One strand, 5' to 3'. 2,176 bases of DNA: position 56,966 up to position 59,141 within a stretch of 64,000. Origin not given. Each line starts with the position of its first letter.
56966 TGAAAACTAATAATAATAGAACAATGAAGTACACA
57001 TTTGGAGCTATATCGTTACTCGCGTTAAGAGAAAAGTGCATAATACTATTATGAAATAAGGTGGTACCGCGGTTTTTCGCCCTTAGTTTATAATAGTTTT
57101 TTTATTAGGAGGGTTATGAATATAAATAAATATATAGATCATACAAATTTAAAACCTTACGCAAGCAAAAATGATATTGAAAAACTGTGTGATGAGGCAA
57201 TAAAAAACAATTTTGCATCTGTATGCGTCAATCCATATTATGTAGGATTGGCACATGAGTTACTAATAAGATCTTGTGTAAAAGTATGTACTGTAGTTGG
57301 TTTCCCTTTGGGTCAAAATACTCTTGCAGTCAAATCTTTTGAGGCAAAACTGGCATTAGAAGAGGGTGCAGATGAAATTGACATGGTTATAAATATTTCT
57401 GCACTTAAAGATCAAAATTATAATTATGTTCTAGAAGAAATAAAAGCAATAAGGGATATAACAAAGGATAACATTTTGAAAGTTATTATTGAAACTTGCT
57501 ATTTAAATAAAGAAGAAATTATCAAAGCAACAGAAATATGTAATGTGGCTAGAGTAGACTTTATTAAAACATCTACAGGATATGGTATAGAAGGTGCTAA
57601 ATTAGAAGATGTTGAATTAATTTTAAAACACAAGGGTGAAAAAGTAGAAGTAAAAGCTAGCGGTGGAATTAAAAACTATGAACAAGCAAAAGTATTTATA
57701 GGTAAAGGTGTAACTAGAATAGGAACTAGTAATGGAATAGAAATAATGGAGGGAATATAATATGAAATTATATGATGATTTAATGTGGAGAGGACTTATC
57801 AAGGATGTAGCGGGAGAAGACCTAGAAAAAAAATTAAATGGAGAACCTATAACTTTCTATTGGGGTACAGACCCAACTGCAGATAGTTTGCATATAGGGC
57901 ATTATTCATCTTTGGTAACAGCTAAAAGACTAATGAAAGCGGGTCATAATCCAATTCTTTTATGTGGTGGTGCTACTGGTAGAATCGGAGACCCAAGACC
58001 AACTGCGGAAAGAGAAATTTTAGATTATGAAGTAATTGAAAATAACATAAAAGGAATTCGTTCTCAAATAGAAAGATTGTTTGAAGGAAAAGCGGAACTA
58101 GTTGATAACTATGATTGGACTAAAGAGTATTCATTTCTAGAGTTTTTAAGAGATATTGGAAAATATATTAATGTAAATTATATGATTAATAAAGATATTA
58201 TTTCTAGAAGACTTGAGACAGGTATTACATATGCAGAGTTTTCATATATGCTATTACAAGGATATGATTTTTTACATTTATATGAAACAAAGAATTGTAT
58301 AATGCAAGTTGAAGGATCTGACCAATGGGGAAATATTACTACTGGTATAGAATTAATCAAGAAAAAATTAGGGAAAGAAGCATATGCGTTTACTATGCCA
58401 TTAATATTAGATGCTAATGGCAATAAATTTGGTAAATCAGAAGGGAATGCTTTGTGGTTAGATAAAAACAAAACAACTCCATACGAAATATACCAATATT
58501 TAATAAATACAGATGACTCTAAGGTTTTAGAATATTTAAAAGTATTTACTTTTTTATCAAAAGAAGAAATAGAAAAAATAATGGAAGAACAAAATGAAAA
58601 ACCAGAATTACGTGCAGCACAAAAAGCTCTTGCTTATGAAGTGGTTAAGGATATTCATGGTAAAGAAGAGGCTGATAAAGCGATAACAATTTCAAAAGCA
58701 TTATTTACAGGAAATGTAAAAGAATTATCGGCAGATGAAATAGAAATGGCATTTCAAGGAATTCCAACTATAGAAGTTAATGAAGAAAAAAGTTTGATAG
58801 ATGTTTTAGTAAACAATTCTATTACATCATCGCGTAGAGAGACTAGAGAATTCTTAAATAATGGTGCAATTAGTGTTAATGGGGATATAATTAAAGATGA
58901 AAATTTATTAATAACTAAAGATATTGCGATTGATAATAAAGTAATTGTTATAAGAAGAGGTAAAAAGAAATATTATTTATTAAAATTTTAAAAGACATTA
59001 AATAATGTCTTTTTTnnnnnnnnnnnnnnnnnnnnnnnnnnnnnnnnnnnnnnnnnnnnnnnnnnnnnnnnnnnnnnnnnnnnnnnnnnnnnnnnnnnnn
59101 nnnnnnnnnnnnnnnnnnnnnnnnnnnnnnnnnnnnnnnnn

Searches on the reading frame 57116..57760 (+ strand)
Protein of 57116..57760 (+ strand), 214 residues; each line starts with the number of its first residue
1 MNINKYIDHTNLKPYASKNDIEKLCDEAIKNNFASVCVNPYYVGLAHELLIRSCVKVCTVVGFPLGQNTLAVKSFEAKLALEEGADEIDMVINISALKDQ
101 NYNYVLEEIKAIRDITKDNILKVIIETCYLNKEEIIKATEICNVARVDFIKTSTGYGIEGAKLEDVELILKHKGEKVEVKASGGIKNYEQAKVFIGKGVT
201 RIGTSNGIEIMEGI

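Call 56: search_protein_families(library=pfam, proteins=[window:57116-57760:+], max_evalue=0.0001)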
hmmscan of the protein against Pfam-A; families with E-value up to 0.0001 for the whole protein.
window:57116-57760:+ (214 aa): 1 family
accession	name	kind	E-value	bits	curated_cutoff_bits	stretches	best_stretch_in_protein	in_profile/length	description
PF01791.15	DeoC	-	1e-20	74.8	23.8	1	6-187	5-200/229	DeoC/LacD family aldolase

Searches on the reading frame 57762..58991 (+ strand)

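Call 56: search_protein_families(library=pfam, proteins=[window:57762-58991:+], max_evalue=0.0001)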
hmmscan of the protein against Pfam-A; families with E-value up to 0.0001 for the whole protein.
window:57762-58991:+ (409 aa): 2 families
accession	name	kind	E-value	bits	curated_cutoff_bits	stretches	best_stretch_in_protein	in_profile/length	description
PF00579.31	tRNA-synt_1b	-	4.3e-75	253.2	21.1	1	27-315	3-291/292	tRNA synthetases class I (W and Y)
PF22421.1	SYY_C-terminal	-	1.7e-25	89.1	27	1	326-407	1-83/83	Tyrosine--tRNA ligase SYY-like C-terminal domain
